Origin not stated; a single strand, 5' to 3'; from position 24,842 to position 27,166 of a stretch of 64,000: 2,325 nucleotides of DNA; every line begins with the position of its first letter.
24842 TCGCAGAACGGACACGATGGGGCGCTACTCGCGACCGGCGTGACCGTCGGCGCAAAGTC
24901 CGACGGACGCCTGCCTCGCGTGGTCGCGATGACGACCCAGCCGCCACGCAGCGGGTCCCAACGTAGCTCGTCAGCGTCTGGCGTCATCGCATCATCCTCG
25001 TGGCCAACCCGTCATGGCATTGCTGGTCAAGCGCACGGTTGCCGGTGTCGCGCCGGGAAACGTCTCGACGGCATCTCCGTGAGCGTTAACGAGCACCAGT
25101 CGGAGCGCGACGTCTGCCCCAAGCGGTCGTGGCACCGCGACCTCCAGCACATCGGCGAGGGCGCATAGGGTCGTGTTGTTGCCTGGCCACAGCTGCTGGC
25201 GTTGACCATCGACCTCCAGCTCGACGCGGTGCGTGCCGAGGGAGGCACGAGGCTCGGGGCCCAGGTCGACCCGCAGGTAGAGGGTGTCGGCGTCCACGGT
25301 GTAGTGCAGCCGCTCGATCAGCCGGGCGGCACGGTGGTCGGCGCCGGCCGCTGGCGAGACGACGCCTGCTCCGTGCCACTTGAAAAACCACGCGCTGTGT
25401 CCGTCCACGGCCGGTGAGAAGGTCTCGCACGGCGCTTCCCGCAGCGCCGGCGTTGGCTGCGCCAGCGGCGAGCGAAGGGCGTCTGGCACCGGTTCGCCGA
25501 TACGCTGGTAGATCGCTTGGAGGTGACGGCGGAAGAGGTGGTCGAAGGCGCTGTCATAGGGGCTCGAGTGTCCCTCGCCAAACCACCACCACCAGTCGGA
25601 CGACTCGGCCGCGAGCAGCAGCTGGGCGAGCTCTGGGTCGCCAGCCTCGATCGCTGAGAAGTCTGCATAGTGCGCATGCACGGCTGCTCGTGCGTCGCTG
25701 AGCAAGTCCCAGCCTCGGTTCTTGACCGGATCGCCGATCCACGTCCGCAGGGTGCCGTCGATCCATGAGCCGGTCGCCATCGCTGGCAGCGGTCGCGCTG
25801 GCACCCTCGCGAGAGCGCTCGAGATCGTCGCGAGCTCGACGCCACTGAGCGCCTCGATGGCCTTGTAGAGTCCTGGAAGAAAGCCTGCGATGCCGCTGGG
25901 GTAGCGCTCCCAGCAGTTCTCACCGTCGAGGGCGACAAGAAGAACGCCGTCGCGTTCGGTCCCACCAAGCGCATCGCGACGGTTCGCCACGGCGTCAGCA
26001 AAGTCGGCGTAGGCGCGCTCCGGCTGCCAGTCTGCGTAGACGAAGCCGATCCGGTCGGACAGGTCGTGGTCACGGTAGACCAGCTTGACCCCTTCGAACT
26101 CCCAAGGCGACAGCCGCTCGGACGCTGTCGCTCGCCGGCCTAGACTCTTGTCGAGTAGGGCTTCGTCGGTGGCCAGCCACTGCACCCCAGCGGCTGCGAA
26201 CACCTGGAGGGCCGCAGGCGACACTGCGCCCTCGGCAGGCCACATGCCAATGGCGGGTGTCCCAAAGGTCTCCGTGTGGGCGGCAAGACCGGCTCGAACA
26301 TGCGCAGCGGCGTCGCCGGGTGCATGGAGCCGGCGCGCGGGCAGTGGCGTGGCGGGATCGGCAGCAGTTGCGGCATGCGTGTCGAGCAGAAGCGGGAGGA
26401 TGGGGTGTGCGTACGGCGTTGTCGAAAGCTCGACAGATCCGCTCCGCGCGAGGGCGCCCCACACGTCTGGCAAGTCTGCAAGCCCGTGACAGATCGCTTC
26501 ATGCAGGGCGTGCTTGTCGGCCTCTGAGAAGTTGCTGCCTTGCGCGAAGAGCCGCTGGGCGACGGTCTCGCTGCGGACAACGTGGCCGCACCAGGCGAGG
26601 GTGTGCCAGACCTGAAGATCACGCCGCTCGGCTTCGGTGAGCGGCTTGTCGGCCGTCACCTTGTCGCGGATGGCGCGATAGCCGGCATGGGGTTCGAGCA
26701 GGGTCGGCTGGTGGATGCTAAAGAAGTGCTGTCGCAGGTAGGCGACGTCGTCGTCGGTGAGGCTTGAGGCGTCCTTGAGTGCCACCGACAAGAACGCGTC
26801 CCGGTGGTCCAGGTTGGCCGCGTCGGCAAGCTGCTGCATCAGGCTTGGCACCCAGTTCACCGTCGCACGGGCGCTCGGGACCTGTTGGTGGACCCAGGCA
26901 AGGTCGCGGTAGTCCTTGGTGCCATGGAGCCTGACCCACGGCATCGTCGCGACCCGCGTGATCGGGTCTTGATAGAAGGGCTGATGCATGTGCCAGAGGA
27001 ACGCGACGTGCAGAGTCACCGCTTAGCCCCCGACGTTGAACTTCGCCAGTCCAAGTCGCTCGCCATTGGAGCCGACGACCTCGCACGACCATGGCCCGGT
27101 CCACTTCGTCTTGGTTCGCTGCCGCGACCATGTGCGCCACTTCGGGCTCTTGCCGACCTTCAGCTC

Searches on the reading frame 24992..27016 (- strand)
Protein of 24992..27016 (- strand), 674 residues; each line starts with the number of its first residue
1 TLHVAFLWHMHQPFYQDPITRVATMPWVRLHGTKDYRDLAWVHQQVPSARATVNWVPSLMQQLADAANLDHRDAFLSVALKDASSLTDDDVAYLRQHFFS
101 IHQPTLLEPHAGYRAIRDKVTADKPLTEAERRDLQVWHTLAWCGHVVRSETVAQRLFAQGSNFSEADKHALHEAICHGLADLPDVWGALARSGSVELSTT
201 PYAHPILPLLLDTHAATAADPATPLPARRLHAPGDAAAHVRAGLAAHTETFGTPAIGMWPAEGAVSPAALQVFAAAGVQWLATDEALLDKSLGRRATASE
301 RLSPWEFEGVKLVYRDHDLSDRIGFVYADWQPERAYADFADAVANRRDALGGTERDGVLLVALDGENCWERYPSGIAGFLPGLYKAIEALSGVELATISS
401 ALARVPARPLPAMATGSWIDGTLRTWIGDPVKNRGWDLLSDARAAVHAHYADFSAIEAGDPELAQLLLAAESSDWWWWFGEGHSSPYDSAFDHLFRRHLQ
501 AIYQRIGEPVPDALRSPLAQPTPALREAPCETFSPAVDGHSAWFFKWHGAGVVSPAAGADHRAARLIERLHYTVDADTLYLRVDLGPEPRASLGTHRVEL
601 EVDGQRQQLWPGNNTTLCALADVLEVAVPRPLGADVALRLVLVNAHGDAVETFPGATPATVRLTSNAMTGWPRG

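Call 56: search_protein_families(library=pfam, proteins=[window:24992-27016:-], max_evalue=0.00001)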
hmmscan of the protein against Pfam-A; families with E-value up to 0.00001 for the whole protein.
window:24992-27016:- (674 aa): 1 family
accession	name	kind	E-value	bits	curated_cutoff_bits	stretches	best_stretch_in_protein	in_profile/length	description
PF03065.20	Glyco_hydro_57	-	1.3e-44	153.1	21.2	1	5-409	1-286/291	Glycosyl hydrolase family 57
